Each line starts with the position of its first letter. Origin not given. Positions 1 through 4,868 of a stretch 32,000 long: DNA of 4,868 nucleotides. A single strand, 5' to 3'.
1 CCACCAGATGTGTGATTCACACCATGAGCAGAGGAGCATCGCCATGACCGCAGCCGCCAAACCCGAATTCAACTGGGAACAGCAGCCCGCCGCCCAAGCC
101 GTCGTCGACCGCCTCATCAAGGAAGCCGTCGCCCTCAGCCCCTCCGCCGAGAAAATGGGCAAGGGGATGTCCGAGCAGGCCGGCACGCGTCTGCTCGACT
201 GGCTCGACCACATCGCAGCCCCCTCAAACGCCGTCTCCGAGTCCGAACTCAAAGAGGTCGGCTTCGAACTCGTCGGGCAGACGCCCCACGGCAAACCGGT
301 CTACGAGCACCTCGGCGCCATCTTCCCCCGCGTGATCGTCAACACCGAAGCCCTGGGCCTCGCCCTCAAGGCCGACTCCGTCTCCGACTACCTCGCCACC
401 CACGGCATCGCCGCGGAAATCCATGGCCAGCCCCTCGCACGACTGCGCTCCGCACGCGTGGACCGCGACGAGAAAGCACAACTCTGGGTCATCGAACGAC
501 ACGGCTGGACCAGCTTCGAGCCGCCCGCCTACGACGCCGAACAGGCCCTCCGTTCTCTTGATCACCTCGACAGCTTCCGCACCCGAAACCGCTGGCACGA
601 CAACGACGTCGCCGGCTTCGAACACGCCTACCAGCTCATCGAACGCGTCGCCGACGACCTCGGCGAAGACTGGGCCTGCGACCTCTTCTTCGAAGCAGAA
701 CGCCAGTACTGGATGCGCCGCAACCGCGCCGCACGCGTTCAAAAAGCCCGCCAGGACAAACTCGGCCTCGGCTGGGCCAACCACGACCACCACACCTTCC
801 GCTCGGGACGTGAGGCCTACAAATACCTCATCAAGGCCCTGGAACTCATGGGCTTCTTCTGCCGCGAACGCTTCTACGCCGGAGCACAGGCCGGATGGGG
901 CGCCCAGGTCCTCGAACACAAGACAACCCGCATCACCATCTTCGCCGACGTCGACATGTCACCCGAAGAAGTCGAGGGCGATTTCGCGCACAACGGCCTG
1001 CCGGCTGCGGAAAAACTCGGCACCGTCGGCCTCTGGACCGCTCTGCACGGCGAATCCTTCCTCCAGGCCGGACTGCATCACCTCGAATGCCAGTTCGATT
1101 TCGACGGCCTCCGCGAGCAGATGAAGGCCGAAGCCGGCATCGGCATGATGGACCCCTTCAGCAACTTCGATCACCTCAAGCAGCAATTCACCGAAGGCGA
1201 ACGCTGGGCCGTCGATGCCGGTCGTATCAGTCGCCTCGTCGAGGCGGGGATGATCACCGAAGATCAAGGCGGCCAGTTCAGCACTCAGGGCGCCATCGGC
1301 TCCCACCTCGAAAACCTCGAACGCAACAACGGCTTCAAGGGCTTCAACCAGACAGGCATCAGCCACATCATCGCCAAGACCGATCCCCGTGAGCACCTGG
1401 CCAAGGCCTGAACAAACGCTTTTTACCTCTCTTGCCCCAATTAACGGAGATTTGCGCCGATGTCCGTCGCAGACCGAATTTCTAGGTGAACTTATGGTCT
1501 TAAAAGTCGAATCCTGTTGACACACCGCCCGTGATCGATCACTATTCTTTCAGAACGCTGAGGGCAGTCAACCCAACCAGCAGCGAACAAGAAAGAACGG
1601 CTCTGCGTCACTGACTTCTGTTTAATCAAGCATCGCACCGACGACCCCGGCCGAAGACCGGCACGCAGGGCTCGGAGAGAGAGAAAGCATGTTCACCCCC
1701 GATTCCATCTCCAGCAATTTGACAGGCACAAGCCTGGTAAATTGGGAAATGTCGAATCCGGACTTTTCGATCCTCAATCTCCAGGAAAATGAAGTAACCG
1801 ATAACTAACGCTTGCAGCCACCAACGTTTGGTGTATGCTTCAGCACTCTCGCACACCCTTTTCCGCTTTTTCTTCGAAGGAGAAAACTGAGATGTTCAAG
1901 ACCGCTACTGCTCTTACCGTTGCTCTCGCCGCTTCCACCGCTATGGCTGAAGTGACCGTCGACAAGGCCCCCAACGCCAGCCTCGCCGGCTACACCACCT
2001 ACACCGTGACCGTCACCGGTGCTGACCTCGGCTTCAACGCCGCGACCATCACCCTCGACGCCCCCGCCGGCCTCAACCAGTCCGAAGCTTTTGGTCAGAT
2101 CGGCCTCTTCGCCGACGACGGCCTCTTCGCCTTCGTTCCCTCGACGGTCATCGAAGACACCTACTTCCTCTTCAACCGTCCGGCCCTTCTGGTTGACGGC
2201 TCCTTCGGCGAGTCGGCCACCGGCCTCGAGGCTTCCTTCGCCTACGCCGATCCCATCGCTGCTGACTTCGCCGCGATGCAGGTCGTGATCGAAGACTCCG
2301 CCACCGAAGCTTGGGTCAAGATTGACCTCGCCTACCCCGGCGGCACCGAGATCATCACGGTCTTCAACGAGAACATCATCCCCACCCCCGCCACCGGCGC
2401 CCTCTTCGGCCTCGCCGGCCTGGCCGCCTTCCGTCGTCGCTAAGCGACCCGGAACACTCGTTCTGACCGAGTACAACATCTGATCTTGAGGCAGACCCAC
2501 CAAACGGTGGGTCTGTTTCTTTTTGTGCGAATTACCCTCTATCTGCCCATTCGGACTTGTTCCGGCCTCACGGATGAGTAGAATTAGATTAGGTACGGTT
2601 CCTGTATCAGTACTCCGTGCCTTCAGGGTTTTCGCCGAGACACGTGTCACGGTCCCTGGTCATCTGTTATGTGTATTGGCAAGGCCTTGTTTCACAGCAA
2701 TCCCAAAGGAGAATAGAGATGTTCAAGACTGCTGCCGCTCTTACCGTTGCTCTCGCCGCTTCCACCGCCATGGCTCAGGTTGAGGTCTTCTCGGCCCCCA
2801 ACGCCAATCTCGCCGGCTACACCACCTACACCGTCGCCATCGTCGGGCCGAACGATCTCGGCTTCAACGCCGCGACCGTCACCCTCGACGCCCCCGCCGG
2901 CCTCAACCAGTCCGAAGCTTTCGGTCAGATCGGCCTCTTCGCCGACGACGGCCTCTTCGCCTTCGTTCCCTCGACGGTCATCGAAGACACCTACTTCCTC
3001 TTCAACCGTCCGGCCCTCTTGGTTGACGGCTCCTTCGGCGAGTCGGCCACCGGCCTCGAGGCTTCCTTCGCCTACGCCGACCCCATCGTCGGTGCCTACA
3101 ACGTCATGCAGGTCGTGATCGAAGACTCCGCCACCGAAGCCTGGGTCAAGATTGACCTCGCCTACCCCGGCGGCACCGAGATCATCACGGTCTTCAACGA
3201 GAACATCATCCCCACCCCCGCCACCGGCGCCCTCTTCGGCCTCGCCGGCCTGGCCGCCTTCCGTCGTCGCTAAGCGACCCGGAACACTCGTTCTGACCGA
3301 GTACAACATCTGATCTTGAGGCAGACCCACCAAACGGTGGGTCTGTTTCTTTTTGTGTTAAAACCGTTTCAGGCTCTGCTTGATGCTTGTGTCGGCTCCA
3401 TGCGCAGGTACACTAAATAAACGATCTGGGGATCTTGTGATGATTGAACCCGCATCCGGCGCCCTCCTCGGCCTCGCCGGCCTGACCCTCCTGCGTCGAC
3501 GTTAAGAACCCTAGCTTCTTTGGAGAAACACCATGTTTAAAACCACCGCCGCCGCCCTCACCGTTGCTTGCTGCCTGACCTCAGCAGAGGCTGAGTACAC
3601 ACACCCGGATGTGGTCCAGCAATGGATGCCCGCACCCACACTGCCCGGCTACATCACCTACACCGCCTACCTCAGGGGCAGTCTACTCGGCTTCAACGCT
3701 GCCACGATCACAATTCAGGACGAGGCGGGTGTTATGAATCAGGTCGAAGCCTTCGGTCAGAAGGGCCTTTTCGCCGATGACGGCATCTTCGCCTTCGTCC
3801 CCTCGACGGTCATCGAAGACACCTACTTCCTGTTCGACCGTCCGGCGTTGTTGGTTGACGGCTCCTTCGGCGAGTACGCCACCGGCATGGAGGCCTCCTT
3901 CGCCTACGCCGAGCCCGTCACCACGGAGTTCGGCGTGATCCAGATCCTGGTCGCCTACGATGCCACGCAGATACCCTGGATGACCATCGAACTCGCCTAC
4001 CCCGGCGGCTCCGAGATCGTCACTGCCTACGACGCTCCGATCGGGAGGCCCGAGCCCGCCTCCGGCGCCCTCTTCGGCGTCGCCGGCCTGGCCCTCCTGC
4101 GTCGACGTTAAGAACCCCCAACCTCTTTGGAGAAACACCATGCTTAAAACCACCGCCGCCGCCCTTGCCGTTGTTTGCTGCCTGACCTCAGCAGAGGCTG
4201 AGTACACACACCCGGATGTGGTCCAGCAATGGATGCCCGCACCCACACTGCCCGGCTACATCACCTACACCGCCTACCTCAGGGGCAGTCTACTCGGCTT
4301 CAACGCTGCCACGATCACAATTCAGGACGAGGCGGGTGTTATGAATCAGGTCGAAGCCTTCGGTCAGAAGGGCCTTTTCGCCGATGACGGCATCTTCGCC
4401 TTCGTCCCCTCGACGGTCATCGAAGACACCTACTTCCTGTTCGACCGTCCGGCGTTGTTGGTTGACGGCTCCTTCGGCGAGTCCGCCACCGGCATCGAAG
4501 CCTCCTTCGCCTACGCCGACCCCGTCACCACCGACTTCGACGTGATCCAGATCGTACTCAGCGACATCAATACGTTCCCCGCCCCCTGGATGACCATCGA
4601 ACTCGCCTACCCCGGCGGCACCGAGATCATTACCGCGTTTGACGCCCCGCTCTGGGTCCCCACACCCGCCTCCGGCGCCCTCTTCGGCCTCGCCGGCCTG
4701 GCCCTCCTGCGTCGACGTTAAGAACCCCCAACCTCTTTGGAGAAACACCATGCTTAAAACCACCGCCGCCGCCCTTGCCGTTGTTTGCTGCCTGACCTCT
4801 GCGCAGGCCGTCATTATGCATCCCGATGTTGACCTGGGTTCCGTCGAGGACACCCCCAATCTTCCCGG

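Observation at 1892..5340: Tandem cassette array of five mosaic paralogues (plus a stump) for small secreted PEP-CTERM proteins with an unrecognised domain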

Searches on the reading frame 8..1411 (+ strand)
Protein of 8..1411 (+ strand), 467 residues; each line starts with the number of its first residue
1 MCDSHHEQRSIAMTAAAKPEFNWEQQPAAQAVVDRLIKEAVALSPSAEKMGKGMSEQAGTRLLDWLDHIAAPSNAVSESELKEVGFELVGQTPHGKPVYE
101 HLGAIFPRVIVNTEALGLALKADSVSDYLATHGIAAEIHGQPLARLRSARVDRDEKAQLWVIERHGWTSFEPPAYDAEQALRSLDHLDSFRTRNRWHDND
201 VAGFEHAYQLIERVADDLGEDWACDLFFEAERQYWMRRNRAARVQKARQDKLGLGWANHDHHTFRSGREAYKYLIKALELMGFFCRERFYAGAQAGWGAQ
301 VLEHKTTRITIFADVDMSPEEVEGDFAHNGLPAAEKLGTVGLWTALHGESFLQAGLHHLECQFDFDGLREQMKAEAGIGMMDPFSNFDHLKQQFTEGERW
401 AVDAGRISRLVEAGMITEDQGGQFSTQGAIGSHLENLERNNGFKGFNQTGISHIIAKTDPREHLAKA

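Call 4: search_protein_families(library=pfam, proteins=[window:8-1411:+], max_evalue=1)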
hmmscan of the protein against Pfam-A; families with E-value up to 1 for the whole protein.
window:8-1411:+ (467 aa): 1 family
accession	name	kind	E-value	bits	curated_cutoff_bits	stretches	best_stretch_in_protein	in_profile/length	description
PF10925.13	DUF2680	-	0.23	12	25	1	407-424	24-41/57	Protein of unknown function (DUF2680)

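Call 5: search_protein_families(library=ncbifam, proteins=[window:8-1411:+], max_evalue=1)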
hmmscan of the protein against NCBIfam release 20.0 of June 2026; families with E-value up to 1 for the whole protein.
window:8-1411:+ (467 aa): 1 family
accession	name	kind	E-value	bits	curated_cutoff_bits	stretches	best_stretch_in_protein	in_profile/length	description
NF003422.0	PRK04863.1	equivalog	0.0018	15.9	699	1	184-254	455-525/1486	chromosome partition protein MukB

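Call 96: search_protein_families(library=pfam, max_evalue=1, proteins=[window:8-1411:+])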
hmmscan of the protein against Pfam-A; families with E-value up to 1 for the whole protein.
window:8-1411:+ (467 aa): 1 family
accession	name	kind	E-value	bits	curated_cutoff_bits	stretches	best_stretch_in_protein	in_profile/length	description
PF10925.13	DUF2680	-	0.23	12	25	1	407-424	24-41/57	Protein of unknown function (DUF2680)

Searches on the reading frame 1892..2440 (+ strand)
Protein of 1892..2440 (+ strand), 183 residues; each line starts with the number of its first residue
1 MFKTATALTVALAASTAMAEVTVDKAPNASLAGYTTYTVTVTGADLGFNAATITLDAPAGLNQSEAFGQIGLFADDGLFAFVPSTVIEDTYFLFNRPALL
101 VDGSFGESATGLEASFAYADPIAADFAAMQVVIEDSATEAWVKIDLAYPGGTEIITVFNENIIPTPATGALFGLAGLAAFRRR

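Call 4: search_protein_families(library=pfam, proteins=[window:1892-2440:+], max_evalue=1)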
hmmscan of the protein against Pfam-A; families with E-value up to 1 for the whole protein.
seq(183 aa): 3 families
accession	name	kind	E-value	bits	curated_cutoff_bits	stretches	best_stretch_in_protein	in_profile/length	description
PF13205.12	Big_5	-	0.069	14.3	23.6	1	10-46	52-90/105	Bacterial Ig-like domain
PF17357.7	FIT1_2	-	0.26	12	26.1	1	4-47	29-72/86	Facilitor Of iron transport 1 and 2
PF18205.6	VPDSG-CTERM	-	0.78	10.1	25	0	171-183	13-25/26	VPDSG-CTERM motif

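Call 5: search_protein_families(library=ncbifam, proteins=[window:1892-2440:+], max_evalue=1)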
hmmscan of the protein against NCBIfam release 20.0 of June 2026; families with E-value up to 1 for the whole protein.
seq(183 aa): 7 families
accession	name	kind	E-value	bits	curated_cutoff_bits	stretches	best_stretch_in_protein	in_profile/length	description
NF033554.9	floc_PepA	equivalog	0.0047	16.8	80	1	3-91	4-93/261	flocculation-associated PEP-CTERM protein PepA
NF041740.1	choice_anch_T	equivalog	0.033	13.3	70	1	7-59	22-75/259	choice-of-anchor T family protein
NF041927.1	Xrt_dep_XDP1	equivalog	0.12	12.3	125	1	161-183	217-241/242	exosortase-dependent surface protein XDP1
TIGR02595.1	PEP_CTERM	domain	0.26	12.2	16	1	164-183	2-21/24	PEP-CTERM sorting domain-containing protein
TIGR03778.1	VPDSG_CTERM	subfamily_domain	0.5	10.6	22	0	171-183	12-24/24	VPDSG-CTERM sorting domain-containing protein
TIGR03370.1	VPLPA-CTERM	domain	0.52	10.4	25.35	0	173-183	13-23/25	VPLPA-CTERM sorting domain-containing protein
NF038125.1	PEP_CTERM_THxN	subfamily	0.56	9.7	85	1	159-183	219-245/246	THxN family PEP-CTERM protein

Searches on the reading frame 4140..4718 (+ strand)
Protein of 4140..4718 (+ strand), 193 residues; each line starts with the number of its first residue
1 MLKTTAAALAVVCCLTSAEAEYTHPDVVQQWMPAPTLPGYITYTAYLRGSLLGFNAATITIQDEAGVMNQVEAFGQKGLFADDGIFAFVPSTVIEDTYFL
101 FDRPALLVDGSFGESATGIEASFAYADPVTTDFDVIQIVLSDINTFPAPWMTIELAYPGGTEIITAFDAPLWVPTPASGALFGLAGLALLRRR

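Call 4: search_protein_families(library=pfam, proteins=[window:4140-4718:+], max_evalue=1)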
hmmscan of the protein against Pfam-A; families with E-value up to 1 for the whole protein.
seq(193 aa): 1 family
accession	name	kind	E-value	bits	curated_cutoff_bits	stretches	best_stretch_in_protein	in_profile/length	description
PF07589.16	PEP-CTERM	-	0.61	10.7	20.7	0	173-193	2-23/24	PEP-CTERM motif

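Call 7: find_homologous_proteins(query=window:4140-4718:+, max_evalue=0.01)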
Query seq(193 aa) (193 aa): 7 proteins with E <= 0.01 among 3114 candidates.
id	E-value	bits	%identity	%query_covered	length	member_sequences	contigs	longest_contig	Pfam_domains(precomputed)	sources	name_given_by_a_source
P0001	1.6e-122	424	100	100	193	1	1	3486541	-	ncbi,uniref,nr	ncbi:hypothetical protein [Mucisphaera calidilacus]|uniref:PEP-CTERM sorting domain-containing prote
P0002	5.2e-104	364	87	100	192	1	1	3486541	-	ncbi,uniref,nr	ncbi:hypothetical protein [Mucisphaera calidilacus]|uniref:PEP-CTERM protein-sorting domain-containi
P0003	5.0e-93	328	81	100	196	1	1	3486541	-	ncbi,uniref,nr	ncbi:hypothetical protein [Mucisphaera calidilacus]|uniref:PEP-CTERM protein-sorting domain-containi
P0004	8.9e-61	223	73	74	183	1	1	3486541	-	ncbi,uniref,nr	ncbi:hypothetical protein [Mucisphaera calidilacus]|uniref:PEP-CTERM protein-sorting domain-containi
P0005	3.7e-58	214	67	83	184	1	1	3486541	-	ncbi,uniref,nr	ncbi:hypothetical protein [Mucisphaera calidilacus]|uniref:PEP-CTERM protein-sorting domain-containi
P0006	2.6e-33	133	49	76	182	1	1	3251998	-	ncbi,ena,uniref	ncbi:PEP-CTERM sorting domain-containing protein [Mucisphaera sp.]|uniref:PEP-CTERM sorting domain-c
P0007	8.3e-25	106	52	59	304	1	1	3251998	-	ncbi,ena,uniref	ncbi:hypothetical protein [Mucisphaera sp.]|uniref:hypothetical protein n=1 Tax=Mucisphaera sp. TaxI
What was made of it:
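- The proteins match M. calidilacus at 100% (call 7). No other annotated paralogues from this genome appeared in the protein search (call 7). The record is a single closed 3.49-Mb contig (call 7).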

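Call 10: find_encoding_contigs(protein=P0006, flank=10000, max_places=4)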
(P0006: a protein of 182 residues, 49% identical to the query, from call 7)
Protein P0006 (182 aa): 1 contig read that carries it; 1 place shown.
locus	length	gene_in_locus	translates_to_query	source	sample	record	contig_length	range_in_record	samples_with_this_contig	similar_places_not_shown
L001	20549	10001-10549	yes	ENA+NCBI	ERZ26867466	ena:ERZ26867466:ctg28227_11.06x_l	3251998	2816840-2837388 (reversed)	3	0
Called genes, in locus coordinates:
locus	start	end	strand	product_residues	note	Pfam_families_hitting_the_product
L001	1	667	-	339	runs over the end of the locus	PF07670:Gate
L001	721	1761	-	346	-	PF07963:N_methyl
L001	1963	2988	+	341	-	PF01510:Amidase_2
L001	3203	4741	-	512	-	PF01471:PG_binding_1 (weak), PF00404:Dockerin_1 (faint)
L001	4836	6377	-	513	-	PF00171:Aldedh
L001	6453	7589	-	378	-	PF01488:Shikimate_DH (weak), PF03435:Sacchrp_dh_NADP, PF03807:F420_oxidored (faint), PF13460:NAD_binding_10, PF16653:Sacchrp_dh_C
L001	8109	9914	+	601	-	PF00404:Dockerin_1 (faint)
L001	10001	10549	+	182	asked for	-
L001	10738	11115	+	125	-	PF16697:Yop-YscD_cpl, PF00498:FHA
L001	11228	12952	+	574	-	PF13650:Asp_protease_2 (faint), PF13975:gag-asp_proteas (faint), PF00404:Dockerin_1 (faint)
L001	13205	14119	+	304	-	-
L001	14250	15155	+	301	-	PF07238:PilZ (faint)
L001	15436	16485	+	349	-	PF00356:LacI, PF13377:Peripla_BP_3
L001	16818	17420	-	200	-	PF01058:Oxidored_q6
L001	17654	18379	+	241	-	PF00753:Lactamase_B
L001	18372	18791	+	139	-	PF13279:4HBT_2, PF03061:4HBT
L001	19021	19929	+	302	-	PF03412:Peptidase_C39 (weak)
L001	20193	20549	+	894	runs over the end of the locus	PF01326:PPDK_N, PF00391:PEP-utilizers, PF02896:PEP-utilizers_C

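Call 33: find_homologous_proteins(query=A2, max_evalue=0.000001)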
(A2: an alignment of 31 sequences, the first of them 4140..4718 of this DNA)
Query A2 (31 sequences) (193 aa, profile of the alignment): 12 proteins with E <= 0.000001 among 8000 candidates.
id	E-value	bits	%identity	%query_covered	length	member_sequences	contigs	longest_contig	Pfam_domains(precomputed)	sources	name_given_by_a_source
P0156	7.4e-53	197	28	100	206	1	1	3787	PF07589.17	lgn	-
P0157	1.4e-52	196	29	100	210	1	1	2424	-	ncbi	-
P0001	4.0e-50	188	100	100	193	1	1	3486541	-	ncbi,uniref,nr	ncbi:hypothetical protein [Mucisphaera calidilacus]|uniref:PEP-CTERM sorting domain-containing prote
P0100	1.1e-49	186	28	96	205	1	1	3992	PF07589.17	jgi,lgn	jgi:hypothetical protein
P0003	6.8e-49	184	81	100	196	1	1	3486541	-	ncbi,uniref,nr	ncbi:hypothetical protein [Mucisphaera calidilacus]|uniref:PEP-CTERM protein-sorting domain-containi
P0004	1.4e-48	183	73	74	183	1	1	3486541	-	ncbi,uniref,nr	ncbi:hypothetical protein [Mucisphaera calidilacus]|uniref:PEP-CTERM protein-sorting domain-containi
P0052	2.4e-47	179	27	83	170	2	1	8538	-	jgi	-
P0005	3.8e-46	175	67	83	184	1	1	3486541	-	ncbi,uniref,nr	ncbi:hypothetical protein [Mucisphaera calidilacus]|uniref:PEP-CTERM protein-sorting domain-containi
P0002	1.4e-43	167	87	100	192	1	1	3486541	-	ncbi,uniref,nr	ncbi:hypothetical protein [Mucisphaera calidilacus]|uniref:PEP-CTERM protein-sorting domain-containi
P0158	2.0e-40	156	36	37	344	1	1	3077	-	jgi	jgi:hypothetical protein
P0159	3.2e-39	152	52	10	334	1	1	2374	-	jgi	jgi:hypothetical protein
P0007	6.6e-38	148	52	59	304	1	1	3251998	-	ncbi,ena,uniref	ncbi:hypothetical protein [Mucisphaera sp.]|uniref:hypothetical protein n=1 Tax=Mucisphaera sp. TaxI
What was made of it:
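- Tried and rejected: A word-index search with full-length sequences (A2) was swamped by signal-peptide and PEP-CTERM words and returned only 12 hits (call 33).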

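Call 57: search_protein_families(library=pfam, max_evalue=0.1, proteins=[L001:8109-9911:+])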
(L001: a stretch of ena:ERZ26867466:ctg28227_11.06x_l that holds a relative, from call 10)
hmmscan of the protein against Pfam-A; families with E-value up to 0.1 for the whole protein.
L001:8109-9911:+ (601 aa): 3 families
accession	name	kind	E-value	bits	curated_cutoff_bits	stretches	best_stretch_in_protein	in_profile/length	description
PF00404.24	Dockerin_1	-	2.9e-06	27.8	22.9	1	524-570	2-53/57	Dockerin type I domain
PF07589.16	PEP-CTERM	-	0.00029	21.2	20.7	1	578-598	1-23/24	PEP-CTERM motif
PF06439.18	3keto-disac_hyd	-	0.036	14.5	26.8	1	336-377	117-158/187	3-keto-disaccharide hydrolase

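Call 74: find_encoding_contigs(protein=P0156, flank=5000, max_places=2)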
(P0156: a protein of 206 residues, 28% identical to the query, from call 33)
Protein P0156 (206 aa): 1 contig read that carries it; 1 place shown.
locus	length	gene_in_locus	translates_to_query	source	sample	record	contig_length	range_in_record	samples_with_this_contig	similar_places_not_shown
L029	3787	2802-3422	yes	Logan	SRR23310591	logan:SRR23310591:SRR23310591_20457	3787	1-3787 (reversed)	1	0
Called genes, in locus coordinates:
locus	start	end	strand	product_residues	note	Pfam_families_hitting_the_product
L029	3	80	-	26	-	?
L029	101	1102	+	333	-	-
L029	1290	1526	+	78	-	-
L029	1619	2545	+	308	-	-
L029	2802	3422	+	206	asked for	PF07589:PEP_exosort_dom (weak)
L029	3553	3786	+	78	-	?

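Call 75: find_encoding_contigs(protein=P0157, flank=5000, max_places=2)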
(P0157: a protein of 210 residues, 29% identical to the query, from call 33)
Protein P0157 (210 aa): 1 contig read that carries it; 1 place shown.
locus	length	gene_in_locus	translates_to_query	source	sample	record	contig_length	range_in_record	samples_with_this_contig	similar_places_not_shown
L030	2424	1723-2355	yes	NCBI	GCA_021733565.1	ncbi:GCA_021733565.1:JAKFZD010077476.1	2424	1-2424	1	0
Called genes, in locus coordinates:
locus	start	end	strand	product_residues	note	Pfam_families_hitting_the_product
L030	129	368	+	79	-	-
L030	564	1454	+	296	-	PF07589:PEP_exosort_dom (weak)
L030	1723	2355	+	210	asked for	-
